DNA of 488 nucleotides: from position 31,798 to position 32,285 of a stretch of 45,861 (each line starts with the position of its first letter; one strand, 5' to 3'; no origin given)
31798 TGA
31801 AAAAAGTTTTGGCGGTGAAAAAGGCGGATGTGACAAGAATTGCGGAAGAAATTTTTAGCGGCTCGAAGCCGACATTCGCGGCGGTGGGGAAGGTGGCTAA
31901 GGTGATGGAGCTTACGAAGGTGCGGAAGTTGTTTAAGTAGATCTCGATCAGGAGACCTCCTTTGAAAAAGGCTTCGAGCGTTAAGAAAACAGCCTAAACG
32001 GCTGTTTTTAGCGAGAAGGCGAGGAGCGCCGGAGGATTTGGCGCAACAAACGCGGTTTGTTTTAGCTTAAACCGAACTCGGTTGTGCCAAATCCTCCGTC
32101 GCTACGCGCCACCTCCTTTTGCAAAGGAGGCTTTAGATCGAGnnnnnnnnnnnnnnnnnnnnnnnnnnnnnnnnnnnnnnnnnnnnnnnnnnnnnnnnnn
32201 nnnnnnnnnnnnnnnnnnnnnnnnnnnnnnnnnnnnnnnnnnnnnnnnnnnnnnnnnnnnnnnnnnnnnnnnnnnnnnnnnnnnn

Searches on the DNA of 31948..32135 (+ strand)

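Call 88: search_dna_similar(query=window:31948-32135:+, collection=plasmids, mode=distant, max_evalue=0.001, max_rows=10)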
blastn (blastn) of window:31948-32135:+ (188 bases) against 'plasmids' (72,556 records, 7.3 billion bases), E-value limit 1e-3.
No match.
